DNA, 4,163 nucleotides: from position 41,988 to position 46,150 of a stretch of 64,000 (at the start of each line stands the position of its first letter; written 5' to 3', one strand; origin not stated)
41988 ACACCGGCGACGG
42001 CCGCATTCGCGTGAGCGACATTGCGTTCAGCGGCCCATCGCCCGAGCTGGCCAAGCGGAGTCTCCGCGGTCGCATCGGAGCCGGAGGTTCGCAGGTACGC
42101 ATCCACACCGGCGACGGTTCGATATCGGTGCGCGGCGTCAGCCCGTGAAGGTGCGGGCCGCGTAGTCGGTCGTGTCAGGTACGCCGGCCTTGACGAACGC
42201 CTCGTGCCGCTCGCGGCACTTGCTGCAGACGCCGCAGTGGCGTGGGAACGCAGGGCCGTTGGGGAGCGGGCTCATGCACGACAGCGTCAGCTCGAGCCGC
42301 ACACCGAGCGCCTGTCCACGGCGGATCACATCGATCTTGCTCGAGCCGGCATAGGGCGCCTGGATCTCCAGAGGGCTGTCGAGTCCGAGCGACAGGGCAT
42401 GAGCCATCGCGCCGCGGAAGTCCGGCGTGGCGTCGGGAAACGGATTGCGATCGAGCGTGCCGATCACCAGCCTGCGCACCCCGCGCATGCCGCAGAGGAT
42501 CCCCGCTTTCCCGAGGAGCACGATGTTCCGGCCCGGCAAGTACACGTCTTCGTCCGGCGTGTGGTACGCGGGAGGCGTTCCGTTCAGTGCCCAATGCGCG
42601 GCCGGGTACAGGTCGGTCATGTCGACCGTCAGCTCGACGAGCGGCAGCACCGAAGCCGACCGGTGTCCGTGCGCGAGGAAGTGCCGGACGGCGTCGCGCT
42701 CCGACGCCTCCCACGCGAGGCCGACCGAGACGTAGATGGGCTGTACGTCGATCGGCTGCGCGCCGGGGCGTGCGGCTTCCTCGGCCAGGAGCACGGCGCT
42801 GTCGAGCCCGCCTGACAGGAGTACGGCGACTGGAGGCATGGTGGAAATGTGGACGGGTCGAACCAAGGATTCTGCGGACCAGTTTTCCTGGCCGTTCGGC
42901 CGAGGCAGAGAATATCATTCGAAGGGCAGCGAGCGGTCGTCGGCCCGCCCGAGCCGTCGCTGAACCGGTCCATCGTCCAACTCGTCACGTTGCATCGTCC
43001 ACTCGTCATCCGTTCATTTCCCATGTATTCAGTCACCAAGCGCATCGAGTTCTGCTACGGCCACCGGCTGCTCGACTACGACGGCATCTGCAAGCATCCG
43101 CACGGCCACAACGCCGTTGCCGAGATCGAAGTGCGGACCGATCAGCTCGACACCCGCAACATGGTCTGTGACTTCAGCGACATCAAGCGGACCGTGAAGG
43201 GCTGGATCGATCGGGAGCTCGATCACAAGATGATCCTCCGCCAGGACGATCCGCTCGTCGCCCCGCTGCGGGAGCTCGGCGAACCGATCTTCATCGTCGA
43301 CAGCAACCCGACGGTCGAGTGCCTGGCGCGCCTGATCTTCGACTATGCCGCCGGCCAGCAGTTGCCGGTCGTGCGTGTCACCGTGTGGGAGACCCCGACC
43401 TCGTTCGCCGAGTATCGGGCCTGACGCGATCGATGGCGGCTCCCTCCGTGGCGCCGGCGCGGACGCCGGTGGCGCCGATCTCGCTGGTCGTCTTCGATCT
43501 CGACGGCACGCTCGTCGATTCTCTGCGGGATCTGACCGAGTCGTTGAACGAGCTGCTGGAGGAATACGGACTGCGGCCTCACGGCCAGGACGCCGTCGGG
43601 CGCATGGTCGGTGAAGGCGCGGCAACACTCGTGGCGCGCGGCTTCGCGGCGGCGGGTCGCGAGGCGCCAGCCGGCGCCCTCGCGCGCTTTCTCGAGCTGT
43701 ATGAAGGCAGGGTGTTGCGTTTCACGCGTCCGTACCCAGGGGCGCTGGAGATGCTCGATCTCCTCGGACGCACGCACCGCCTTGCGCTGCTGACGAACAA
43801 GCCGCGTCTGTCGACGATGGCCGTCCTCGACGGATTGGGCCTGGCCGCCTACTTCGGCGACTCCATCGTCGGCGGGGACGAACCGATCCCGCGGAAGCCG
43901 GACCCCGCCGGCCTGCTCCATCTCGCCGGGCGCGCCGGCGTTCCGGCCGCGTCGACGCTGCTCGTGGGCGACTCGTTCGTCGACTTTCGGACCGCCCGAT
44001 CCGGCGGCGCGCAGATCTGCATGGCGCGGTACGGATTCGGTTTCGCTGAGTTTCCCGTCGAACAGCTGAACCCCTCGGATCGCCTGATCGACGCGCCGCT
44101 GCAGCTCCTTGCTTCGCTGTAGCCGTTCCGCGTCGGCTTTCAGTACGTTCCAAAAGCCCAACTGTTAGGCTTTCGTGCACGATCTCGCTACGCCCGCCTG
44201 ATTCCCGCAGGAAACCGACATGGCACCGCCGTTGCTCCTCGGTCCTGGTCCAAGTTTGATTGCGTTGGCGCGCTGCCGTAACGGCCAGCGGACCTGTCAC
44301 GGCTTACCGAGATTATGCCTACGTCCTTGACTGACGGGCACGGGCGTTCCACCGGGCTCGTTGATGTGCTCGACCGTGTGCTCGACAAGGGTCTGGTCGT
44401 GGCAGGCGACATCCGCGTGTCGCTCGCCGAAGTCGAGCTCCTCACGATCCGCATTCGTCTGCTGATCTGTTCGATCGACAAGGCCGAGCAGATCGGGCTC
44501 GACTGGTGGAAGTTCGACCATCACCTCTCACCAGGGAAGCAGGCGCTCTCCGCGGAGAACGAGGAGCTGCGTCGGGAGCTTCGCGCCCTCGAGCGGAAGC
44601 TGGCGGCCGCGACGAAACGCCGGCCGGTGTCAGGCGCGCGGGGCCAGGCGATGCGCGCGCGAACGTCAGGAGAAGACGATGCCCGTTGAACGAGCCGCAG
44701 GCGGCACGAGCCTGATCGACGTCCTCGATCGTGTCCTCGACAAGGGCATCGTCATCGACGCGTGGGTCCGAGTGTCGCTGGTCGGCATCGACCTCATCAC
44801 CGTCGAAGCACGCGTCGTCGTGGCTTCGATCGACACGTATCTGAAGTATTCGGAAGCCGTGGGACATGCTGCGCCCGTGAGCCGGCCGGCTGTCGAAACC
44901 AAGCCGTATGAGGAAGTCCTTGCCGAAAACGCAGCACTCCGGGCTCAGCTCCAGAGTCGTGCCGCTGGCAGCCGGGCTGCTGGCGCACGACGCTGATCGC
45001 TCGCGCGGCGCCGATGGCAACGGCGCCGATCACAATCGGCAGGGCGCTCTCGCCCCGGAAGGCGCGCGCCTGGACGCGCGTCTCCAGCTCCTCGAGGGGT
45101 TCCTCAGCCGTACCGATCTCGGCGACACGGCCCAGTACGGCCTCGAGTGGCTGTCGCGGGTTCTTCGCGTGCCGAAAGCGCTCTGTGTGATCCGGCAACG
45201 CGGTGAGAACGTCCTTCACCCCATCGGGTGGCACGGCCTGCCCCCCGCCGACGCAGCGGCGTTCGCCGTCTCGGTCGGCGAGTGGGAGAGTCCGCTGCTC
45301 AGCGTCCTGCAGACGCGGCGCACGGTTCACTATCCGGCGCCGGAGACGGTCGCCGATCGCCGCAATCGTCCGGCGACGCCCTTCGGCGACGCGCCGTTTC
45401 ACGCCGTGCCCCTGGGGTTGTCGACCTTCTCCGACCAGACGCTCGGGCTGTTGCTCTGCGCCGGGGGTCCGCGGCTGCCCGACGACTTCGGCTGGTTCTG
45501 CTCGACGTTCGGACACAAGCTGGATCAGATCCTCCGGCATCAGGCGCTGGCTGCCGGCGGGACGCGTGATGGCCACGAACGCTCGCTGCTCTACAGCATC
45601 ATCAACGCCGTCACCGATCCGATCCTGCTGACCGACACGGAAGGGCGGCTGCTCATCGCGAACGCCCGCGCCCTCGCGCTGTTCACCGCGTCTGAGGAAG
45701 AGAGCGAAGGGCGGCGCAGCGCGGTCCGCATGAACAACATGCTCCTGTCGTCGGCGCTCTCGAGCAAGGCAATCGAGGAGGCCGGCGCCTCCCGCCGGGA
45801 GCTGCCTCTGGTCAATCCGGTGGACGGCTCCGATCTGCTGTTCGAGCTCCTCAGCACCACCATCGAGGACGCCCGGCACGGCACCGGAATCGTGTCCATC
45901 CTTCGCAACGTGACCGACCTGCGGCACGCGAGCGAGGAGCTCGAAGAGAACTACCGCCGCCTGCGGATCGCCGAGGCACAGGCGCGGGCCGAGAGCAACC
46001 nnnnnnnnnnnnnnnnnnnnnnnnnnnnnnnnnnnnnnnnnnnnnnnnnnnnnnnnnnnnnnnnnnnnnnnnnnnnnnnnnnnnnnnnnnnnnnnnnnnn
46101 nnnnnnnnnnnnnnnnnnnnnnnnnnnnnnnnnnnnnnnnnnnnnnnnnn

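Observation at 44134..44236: Exact sigma-54 -24/-12 promoter, with upstream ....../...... repeats, in front of gvpJ-gvpA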

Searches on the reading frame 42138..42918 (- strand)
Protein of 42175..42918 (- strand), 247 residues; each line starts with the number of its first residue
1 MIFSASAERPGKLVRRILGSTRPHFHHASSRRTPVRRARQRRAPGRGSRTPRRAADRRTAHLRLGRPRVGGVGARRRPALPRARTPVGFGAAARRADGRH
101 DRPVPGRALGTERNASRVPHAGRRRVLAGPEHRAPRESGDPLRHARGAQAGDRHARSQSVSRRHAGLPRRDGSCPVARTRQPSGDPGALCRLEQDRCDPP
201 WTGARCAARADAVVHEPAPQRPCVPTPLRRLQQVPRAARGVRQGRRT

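Call 5: search_protein_families(library=pfam, proteins=[window:42175-42918:-])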
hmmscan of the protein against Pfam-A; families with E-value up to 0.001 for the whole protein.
window:42175-42918:- (247 aa): 0 families

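Call 17: search_protein_families(library=pfam, proteins=[window:42138-42866:-], max_evalue=1)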
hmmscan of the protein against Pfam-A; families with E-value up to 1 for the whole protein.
window:42138-42866:- (242 aa): 2 families
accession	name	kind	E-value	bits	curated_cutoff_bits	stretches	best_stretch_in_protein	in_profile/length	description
PF06508.19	QueC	-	4.7e-25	88.8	22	1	15-227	4-209/210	Queuosine biosynthesis protein QueC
PF00733.27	Asn_synthase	-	0.0096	16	21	1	9-29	16-36/354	Asparagine synthase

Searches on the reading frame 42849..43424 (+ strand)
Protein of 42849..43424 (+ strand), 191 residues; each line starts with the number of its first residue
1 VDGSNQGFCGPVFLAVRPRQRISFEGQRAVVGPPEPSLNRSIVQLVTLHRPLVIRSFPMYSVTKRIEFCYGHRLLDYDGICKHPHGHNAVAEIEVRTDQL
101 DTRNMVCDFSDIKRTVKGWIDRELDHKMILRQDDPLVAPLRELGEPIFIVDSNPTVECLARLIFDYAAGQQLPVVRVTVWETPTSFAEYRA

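Call 16: search_protein_families(library=ncbifam, proteins=[window:42849-43424:+], max_evalue=0.001)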
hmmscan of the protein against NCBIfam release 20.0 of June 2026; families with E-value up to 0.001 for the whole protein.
window:42849-43424:+ (191 aa): 2 families
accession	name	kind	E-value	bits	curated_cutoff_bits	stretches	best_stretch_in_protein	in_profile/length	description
TIGR03367.1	queuosine_QueD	equivalog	3e-21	75.6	89.25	1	62-165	2-88/92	6-carboxytetrahydropterin synthase QueD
TIGR00039.1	6PTHBS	subfamily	2.3e-19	69.9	125.5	1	60-190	2-120/124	6-pyruvoyl tetrahydropterin synthase/6-carboxytetrahydropterin synthase family protein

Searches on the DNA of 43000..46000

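Call 38: search_rna_families(source=window, start=43000, end=46000, threshold=evalue, max_evalue=1)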
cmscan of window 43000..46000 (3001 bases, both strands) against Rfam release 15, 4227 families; matches with E-value up to 1: 0.
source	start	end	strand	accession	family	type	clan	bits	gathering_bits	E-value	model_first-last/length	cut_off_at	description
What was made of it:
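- No Rfam element in 43000..46000 (call 38).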

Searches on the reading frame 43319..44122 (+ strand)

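Call 4: search_protein_families(library=pfam, proteins=[window:43319-44122:+])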
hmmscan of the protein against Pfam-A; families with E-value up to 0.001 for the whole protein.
window:43319-44122:+ (267 aa): 4 families
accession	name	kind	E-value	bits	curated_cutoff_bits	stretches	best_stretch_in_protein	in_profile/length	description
PF13419.12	HAD_2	-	4.7e-26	92.4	23.8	1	57-235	1-177/178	Haloacid dehalogenase-like hydrolase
PF00702.32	Hydrolase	-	8.5e-25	88.7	26.4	1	54-230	1-191/191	haloacid dehalogenase-like hydrolase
PF12710.13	HAD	-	8.5e-12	46.3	27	1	57-227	1-189/189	haloacid dehalogenase-like hydrolase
PF13242.12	Hydrolase_like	-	0.00024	21.4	22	1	192-239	3-51/75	HAD-hyrolase-like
